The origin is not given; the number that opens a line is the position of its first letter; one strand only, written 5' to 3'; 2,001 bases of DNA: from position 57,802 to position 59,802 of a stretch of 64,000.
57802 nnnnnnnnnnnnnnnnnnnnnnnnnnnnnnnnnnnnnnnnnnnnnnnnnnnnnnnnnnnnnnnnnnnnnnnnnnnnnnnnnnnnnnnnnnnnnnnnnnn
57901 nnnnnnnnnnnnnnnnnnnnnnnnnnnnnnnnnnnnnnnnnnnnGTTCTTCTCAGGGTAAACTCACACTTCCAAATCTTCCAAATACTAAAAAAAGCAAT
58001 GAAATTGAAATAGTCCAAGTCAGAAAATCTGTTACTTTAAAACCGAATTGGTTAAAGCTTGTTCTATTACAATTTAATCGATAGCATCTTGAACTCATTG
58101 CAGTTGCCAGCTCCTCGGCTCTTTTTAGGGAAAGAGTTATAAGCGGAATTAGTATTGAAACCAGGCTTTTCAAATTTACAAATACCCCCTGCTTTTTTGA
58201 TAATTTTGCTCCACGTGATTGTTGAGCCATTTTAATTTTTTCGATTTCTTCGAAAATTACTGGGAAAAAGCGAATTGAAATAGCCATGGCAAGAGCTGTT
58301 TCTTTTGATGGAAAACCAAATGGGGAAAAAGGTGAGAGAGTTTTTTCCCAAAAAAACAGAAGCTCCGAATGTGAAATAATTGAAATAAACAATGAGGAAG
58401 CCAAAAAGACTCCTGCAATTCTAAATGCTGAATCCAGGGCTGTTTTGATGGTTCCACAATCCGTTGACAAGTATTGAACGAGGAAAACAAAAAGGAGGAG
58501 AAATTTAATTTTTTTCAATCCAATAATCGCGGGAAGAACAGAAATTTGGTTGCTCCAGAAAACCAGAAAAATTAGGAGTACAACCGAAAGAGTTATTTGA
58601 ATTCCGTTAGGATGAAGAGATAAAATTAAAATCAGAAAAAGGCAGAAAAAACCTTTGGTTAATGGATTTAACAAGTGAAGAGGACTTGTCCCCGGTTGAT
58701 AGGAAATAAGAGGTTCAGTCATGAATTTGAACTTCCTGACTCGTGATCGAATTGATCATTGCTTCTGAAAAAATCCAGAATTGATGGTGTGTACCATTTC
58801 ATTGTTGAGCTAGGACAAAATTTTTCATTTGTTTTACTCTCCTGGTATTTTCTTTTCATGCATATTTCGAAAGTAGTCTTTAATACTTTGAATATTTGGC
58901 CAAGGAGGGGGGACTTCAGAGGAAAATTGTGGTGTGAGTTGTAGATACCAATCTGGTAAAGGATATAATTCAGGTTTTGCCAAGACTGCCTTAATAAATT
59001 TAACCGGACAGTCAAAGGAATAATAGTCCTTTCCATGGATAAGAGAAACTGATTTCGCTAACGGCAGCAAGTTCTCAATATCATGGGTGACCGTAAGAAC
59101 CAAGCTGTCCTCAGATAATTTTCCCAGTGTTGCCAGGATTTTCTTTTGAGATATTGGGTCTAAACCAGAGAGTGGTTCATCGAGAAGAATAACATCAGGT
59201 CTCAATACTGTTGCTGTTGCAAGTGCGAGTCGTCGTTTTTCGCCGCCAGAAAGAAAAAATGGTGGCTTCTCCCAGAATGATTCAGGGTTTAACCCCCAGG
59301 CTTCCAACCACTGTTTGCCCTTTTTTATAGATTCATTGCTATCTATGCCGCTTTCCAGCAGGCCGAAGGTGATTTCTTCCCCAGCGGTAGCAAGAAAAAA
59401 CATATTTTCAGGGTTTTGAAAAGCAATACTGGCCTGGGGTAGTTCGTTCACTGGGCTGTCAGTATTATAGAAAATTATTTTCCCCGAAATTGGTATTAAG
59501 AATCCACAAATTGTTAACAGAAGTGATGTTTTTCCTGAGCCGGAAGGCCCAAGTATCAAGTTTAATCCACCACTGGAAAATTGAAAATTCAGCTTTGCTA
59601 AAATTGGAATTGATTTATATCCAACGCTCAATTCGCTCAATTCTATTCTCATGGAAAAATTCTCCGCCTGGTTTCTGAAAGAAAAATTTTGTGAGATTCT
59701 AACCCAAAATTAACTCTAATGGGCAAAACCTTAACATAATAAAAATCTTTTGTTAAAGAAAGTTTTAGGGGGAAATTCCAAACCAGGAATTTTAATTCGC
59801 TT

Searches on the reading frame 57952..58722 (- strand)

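Call 75: search_protein_families(library=pfam, proteins=[window:57952-58722:-], max_evalue=0.00001)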
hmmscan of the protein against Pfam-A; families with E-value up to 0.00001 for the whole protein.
window:57952-58722:- (256 aa): 1 family
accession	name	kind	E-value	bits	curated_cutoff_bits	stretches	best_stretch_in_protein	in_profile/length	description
PF02361.21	CbiQ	-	4.3e-28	98.9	25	1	12-218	2-211/216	Cobalt transport protein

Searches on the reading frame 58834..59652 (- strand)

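Call 75: search_protein_families(library=pfam, proteins=[window:58834-59652:-], max_evalue=0.00001)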
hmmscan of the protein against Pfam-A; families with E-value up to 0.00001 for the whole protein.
window:58834-59652:- (272 aa): 4 families
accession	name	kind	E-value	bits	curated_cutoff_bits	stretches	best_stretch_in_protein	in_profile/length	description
PF00005.33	ABC_tran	-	4.8e-21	76.2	25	1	19-161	2-136/137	ABC transporter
PF13304.12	AAA_21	-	3.1e-07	31.2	27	0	134-191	238-299/304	AAA domain, putative AbiEii toxin, Type IV TA system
PF02463.25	SMC_N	-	1.7e-06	28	40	0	27-195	23-202/220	RecF/RecN/SMC N terminal domain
PF13476.12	AAA_23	-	4.8e-06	27.8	27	1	19-52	11-43/201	AAA domain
